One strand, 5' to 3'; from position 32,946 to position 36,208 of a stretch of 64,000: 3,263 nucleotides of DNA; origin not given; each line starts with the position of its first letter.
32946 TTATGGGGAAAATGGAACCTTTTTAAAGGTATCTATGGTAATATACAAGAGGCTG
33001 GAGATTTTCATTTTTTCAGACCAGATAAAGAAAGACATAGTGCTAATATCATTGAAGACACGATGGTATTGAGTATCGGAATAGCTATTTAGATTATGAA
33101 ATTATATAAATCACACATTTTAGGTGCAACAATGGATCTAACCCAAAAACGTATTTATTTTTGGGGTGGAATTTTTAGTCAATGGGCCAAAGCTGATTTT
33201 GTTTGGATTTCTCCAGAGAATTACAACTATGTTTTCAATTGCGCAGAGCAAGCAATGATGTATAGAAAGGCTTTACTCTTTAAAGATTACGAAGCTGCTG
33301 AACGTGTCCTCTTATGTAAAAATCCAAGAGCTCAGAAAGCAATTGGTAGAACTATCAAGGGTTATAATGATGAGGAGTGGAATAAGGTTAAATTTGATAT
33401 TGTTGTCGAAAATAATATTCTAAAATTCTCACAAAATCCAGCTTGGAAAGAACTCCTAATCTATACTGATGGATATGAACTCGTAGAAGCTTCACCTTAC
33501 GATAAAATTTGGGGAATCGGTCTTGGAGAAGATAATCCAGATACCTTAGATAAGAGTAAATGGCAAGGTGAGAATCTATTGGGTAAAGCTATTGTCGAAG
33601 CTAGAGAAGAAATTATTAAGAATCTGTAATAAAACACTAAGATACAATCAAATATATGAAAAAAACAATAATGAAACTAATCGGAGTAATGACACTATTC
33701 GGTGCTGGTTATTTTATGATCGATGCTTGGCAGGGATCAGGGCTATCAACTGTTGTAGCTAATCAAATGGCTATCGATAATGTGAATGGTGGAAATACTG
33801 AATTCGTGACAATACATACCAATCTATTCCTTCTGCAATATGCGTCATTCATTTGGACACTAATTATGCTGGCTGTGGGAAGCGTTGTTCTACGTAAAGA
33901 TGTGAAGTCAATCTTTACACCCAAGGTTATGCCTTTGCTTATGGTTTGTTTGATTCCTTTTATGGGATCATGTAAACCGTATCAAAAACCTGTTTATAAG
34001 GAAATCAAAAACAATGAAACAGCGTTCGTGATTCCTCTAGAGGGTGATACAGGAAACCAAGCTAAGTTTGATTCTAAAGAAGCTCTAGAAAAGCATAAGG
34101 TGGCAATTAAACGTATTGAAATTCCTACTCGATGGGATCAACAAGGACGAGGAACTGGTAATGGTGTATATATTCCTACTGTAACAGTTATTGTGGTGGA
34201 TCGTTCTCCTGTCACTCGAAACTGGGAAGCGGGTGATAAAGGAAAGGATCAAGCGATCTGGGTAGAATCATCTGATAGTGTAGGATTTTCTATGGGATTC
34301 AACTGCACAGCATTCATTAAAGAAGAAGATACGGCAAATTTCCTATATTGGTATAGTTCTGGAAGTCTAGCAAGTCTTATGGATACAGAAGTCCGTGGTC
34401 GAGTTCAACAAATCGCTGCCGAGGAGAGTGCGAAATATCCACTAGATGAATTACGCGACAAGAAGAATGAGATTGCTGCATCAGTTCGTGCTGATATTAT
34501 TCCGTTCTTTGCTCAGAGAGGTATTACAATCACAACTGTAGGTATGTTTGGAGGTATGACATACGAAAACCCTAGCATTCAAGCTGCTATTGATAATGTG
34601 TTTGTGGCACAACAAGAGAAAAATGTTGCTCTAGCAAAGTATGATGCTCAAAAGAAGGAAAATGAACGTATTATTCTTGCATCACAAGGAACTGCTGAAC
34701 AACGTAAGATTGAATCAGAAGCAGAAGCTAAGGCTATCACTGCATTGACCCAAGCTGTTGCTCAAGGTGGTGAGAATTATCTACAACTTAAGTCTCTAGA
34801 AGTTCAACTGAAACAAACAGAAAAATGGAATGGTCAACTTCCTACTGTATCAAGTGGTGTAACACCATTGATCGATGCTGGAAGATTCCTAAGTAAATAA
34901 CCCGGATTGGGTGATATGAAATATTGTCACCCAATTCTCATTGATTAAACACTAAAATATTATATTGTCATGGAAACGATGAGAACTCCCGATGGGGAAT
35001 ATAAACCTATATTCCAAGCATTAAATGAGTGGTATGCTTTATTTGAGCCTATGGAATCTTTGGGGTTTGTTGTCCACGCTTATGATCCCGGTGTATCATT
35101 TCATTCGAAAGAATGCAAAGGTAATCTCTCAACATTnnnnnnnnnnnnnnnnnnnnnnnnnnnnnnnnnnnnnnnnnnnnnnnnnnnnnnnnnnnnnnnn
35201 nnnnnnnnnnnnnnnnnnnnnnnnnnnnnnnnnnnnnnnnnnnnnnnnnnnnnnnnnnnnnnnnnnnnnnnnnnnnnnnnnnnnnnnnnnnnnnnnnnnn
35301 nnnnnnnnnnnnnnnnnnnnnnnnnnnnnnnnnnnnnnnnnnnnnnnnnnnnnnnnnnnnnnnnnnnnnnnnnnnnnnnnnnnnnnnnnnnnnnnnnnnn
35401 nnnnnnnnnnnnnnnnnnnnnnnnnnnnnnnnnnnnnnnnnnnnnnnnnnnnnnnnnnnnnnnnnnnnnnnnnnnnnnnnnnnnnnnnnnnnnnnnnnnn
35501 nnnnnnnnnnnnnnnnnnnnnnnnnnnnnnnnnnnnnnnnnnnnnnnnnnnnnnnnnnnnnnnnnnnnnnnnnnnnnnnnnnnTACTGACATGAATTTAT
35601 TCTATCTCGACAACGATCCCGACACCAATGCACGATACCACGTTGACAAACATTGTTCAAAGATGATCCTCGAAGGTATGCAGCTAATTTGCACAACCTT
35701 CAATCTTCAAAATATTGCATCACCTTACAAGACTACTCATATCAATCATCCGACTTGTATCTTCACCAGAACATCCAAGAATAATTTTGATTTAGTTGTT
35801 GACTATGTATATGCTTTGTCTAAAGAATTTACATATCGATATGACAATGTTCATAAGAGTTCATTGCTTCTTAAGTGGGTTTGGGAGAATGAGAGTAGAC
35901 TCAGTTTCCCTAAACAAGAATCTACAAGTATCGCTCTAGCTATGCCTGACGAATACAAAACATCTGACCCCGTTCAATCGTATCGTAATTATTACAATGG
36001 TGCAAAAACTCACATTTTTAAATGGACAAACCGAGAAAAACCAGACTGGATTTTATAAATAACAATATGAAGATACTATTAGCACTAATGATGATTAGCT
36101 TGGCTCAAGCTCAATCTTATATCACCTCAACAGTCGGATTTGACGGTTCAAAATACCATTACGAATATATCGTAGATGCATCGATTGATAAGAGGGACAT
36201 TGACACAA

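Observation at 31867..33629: PRPP-synthetase-like, small cupin/2OG-like and NADAR trio: ADP-ribose/NAD-directed module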

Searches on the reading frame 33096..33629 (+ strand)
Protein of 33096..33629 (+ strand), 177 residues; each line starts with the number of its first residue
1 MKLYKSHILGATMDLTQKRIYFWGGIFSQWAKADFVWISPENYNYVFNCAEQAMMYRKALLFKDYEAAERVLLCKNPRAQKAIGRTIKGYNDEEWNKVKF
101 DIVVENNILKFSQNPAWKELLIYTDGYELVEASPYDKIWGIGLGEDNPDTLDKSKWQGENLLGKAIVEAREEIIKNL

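Call 3: search_protein_families(library=pfam, proteins=[window:33096-33629:+], max_evalue=0.01)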
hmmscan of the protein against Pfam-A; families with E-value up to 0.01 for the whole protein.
window:33096-33629:+ (177 aa): 1 family
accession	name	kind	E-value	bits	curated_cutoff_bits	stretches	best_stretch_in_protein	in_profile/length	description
PF08719.17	NADAR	-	2e-47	161.9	35.1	1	25-173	11-162/163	NADAR domain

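Call 4: search_protein_families(library=phrogs, proteins=[window:33096-33629:+], max_evalue=0.001)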
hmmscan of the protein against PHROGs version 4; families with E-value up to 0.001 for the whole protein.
window:33096-33629:+ (177 aa): 1 family
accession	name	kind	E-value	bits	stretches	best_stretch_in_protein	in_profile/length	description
phrog_1017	-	unknown function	1.7e-45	156.1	1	13-176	2-155/170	-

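Call 13: search_dna_similar(query=window:33096-33629:+, collection=phages, mode=protein, max_rows=30)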
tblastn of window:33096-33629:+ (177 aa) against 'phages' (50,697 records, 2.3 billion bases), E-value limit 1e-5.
Records with a match: 724; places in all: 724; records where one place covers at least 80% of the query: 697.
Best place of each record, by identity: <60% 724.
By first word of the organism name: Staphylococcus 233; Escherichia 117; Listeria 54; Enterococcus 47; Bacillus 44; Klebsiella 36; Xanthomonas 20; Prevotella 15; Cronobacter 15; Salmonella 14; and 30 more.
By host as written in the record: Staphylococcus aureus 84; - 73; Listeria monocytogenes 43; Escherichia coli 30; Escherichia coli K-12 MG1655 18; Staphylococcus sp. 15; Prevotella sp. 15; Enterococcus faecalis 14; and 205 more.
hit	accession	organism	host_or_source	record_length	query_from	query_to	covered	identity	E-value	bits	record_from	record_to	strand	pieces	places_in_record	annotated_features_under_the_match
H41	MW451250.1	Vibrio phage phiTY18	Vibrio parahaemolyticus TY18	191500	5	177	98%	46.8%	9e-46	165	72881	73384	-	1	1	record has no annotation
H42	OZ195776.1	Vibrio phage D479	Seawater and oysters mix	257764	13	173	91%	49.7%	2e-45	164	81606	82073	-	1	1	hypothetical protein | membrane protein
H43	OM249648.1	Vibrio phage phiKT1024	Vibrio sp.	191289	5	177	98%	45.1%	2e-44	161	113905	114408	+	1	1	putative NADAR family protein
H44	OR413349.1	Vibrio phage pv27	Vibrio parahaemolyticus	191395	8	177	96%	45.3%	3e-44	161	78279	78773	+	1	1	hypothetical protein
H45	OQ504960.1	Pseudomonas phage ZQG1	Stutzerimonas stutzeri NCTC10475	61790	15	173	90%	47.8%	3e-43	158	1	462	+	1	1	GTP cyclohydrolase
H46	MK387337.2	Vibrio phage Va1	Vibrio alginolyticus NBRC 15630 = ATCC ...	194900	8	177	96%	44.7%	6e-44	160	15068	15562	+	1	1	hypothetical protein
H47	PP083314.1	Vibrio phage VB_VaC_SRILMA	Vibrio alginolyticus CECT 521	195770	8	177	96%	44.7%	3e-43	158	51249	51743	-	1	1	hypothetical protein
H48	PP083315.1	Vibrio phage VB_VaC_TDDLMA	Vibrio alginolyticus CECT 521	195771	8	177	96%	44.7%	3e-43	158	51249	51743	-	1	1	hypothetical protein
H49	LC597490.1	Bacillus phage vB_BceM_WH1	Bacillus cereus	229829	20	175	88%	47.4%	1e-36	139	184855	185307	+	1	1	NADAR family protein_gp217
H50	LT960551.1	Yersinia phage fHe-Yen9-04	-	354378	13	175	92%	44.8%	3e-37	141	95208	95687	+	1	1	g164: Uncharacterized protein COG3236 | g163: hypothetical protein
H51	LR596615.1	Yersinia phage fHe-Yen9-04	-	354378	13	175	92%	44.8%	3e-37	141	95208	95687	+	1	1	g164: Uncharacterized protein COG3236 | g163: hypothetical protein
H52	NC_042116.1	Yersinia phage fHe-Yen9-04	-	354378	13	175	92%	44.8%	3e-37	141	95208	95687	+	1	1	g164: Uncharacterized protein COG3236 | g163: hypothetical protein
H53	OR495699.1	Staphylococcus phage CUB-A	Staphylococcus aureus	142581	13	176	93%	44.3%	3e-34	132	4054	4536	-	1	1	hypothetical protein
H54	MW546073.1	Staphylococcus phage BT3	-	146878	13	176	93%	44.3%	3e-34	132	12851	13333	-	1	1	hypothetical protein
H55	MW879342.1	Erwinia phage pEa_SNUABM_19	Erwinia amylovora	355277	11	173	92%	44.2%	4e-38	143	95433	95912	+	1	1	hypothetical protein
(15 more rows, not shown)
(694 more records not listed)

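Call 22: search_protein_families(library=ncbifam, proteins=[window:33096-33629:+], max_evalue=0.001)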
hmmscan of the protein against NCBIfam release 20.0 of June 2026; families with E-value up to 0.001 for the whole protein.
window:33096-33629:+ (177 aa): 2 families
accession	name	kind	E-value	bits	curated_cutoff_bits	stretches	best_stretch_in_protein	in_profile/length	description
TIGR02464.1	ribofla_fusion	equivalog_domain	1.1e-41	142.7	73.7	1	21-173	2-152/153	riboflavin biosynthesis intermediates N-glycosidase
NF053876.1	DS32_2_antiphage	equivalog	6.9e-11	41.6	240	1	62-175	49-157/181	NADAR family anti-phage protein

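Call 43: search_solved_structures(query=window:33096-33629:+, max_evalue=0.01, show_alignments=3)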
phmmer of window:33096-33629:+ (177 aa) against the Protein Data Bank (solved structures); distinct sequences matched with E-value up to 0.01: 2.
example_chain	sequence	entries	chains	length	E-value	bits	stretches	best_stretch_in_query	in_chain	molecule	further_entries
8bau_A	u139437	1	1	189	2.9e-15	59.8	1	44-145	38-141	NADAR domain-containing protein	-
2b3w_A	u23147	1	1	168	0.0073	19.3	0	56-143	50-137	Hypothetical protein ybiA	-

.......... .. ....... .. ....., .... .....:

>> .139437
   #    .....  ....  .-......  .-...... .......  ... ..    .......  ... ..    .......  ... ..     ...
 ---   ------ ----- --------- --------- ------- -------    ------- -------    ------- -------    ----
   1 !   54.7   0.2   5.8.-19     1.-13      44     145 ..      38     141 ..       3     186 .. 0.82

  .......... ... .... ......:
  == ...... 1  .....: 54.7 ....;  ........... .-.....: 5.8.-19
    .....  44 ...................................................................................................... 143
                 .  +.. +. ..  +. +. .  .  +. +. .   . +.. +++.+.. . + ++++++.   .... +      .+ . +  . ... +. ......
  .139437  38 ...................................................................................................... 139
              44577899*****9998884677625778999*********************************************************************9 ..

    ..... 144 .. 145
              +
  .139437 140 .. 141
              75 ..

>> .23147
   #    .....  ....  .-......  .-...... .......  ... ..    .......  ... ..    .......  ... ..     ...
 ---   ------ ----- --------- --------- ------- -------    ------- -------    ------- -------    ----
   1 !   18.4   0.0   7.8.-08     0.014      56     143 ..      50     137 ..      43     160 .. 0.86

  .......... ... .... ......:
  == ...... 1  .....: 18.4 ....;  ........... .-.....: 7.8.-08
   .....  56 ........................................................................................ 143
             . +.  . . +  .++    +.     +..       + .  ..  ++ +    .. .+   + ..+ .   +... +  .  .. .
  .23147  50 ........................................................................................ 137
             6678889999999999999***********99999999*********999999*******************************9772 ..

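Call 65: get_annotated_region(hit=H43, flank=7000)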
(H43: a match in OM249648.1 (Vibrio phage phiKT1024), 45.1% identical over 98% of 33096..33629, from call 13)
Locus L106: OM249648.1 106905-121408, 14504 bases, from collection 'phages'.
description: Vibrio phage phiKT1024, complete genome.
organism: Vibrio phage phiKT1024 (NCBI taxid 2914035)
taxonomy: Viruses; Duplodnaviria; Heunggongvirae; Uroviricota; Caudoviricetes
host: Vibrio sp.; source: -; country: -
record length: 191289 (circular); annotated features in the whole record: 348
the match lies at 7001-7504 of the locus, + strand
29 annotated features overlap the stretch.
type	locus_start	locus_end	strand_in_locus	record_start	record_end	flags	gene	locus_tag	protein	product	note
CDS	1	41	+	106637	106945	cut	-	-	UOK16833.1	hypothetical protein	-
CDS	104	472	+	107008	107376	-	-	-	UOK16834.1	hypothetical protein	-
CDS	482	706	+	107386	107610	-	-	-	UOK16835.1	hypothetical protein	-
CDS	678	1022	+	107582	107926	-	-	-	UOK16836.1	hypothetical protein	-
CDS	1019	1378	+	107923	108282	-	-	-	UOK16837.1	hypothetical protein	-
CDS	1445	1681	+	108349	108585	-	-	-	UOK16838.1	hypothetical protein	-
CDS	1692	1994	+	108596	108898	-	-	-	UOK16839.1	hypothetical protein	-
CDS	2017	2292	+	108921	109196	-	-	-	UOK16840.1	hypothetical protein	-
CDS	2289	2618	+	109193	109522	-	-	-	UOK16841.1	hypothetical protein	-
CDS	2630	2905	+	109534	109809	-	-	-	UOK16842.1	hypothetical protein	-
CDS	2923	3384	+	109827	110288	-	-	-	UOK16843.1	hypothetical protein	-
CDS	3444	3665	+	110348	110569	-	-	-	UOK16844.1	hypothetical protein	-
CDS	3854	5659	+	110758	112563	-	-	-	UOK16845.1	anaerobic ribonucleoside-triphosphate reductase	-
CDS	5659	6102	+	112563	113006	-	-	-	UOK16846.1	anaerobic ribonucleoside-triphosphate reductase activating protein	-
CDS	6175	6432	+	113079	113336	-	-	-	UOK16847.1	hypothetical protein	-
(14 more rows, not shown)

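Call 66: get_annotated_region(hit=H42, flank=7000)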
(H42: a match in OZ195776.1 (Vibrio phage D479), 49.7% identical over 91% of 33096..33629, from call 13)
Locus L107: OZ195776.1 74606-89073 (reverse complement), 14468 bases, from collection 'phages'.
description: Vibrio phage D479 genome assembly, chromosome: VPD479_1.
organism: Vibrio phage D479 (NCBI taxid 3105242)
taxonomy: Viruses
host: -; source: Seawater and oysters mix; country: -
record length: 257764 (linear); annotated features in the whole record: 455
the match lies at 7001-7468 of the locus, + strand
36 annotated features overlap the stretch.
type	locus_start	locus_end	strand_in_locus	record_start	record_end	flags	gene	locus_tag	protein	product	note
CDS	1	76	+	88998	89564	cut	-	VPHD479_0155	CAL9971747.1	DNA helicase loader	-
CDS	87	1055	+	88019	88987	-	-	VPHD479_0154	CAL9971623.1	single strand DNA binding protein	-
CDS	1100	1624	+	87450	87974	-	-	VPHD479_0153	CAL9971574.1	dihydrofolate reductase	-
CDS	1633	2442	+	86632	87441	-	-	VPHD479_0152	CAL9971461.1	ATP-dependent protease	-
CDS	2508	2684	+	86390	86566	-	-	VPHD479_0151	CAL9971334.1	hypothetical protein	-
CDS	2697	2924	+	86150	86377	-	-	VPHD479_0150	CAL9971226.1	hypothetical protein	-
CDS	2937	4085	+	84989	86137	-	-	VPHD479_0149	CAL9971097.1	RNA ligase and tail fiber protein attachment cata lyst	-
CDS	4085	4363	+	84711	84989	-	-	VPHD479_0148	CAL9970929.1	hypothetical protein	-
CDS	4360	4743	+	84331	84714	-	-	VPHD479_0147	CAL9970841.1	Rz-like spanin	-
CDS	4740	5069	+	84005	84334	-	-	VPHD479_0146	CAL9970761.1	Rz-like spanin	-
CDS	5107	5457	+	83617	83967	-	-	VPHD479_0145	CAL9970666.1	hypothetical protein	-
CDS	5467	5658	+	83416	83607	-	-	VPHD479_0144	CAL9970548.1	hypothetical protein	-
CDS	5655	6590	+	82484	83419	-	-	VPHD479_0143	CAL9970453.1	polynucleotide kinase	-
CDS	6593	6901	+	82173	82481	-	-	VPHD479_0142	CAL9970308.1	hypothetical protein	-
CDS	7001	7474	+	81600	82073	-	-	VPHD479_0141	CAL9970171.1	hypothetical protein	-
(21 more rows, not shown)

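Call 73: find_related_loci(query=window:33096-33629:+, collection=viral_contigs, flank=10000)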
Query window:33096-33629:+ (177 aa) in viral_contigs; peptide patterns used: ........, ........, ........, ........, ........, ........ (x = any residue, [..] = any of these).
109 stretches matched a pattern; 104 encode a relative of the query (tblastn E <= 1e-3); the best 80 are kept; 80 distinct loci.
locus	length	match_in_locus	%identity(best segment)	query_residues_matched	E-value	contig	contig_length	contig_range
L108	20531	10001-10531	81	1-177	6e-96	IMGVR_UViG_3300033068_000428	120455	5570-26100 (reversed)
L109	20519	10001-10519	58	2-177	1e-66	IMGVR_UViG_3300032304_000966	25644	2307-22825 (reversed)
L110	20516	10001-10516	57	2-176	4e-65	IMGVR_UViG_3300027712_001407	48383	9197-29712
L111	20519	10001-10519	58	1-176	3e-64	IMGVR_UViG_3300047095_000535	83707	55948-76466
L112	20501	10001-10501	53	4-174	6e-53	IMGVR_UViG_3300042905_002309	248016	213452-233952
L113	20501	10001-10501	53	4-174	6e-53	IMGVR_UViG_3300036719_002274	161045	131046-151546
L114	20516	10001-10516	52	2-177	5e-50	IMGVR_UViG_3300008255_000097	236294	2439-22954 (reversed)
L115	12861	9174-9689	52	2-177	5e-50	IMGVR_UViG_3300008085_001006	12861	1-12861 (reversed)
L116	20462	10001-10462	47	15-173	2e-46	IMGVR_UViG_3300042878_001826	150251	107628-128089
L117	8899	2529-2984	50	21-177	1e-45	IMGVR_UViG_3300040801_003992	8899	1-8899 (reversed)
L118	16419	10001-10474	48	11-173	3e-45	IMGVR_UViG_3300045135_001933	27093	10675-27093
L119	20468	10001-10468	47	16-176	5e-45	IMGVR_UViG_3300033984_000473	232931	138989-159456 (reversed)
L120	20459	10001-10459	46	15-171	5e-44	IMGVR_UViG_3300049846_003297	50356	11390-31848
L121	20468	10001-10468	49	16-174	3e-43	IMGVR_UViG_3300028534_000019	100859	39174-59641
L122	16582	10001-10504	43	2-173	3e-43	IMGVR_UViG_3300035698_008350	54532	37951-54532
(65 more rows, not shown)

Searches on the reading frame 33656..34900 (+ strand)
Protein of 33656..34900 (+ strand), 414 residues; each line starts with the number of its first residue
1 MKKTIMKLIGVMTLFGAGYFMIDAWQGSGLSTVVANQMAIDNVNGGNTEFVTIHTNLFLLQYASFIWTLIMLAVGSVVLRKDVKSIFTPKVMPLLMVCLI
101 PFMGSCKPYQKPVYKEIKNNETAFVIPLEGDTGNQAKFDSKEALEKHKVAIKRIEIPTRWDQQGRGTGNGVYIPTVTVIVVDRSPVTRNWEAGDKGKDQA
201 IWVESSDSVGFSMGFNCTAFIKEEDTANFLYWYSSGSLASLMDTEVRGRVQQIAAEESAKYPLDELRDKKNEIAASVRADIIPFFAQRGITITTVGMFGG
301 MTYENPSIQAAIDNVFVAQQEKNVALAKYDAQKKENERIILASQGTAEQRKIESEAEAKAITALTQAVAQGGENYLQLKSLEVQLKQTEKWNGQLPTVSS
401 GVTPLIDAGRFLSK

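Call 3: search_protein_families(library=pfam, proteins=[window:33656-34900:+], max_evalue=0.01)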
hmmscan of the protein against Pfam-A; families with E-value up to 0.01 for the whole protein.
window:33656-34900:+ (414 aa): 1 family
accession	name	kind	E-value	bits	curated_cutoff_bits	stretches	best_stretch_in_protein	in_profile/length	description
PF01145.31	Band_7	-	1.1e-08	35.8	23.6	1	167-330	21-166/176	SPFH domain / Band 7 family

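Call 4: search_protein_families(library=phrogs, proteins=[window:33656-34900:+], max_evalue=0.001)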
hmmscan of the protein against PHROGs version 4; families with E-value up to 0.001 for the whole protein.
window:33656-34900:+ (414 aa): 1 family
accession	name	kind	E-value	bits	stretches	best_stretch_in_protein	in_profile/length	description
phrog_200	-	other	1.9e-21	77.6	1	198-407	154-358/379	lipoprotein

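Call 22: search_protein_families(library=ncbifam, proteins=[window:33656-34900:+], max_evalue=0.001)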
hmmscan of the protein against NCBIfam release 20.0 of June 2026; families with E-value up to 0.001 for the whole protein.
window:33656-34900:+ (414 aa): 0 families

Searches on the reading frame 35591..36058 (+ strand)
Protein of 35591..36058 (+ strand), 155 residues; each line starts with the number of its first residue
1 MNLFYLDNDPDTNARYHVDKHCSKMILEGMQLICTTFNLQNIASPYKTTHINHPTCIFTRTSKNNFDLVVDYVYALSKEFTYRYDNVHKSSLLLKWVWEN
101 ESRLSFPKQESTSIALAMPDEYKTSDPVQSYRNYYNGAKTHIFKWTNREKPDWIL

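Call 3: search_protein_families(library=pfam, proteins=[window:35591-36058:+], max_evalue=0.01)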
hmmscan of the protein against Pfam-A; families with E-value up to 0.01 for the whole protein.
window:35591-36058:+ (155 aa): 0 families

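Call 4: search_protein_families(library=phrogs, proteins=[window:35591-36058:+], max_evalue=0.001)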
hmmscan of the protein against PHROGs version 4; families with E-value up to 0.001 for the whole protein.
window:35591-36058:+ (155 aa): 1 family
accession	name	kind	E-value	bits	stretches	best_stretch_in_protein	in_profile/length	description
phrog_624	-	DNA, RNA and nucleotide metabolism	1.6e-43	150.5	1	1-154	1-157/309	DNA binding protein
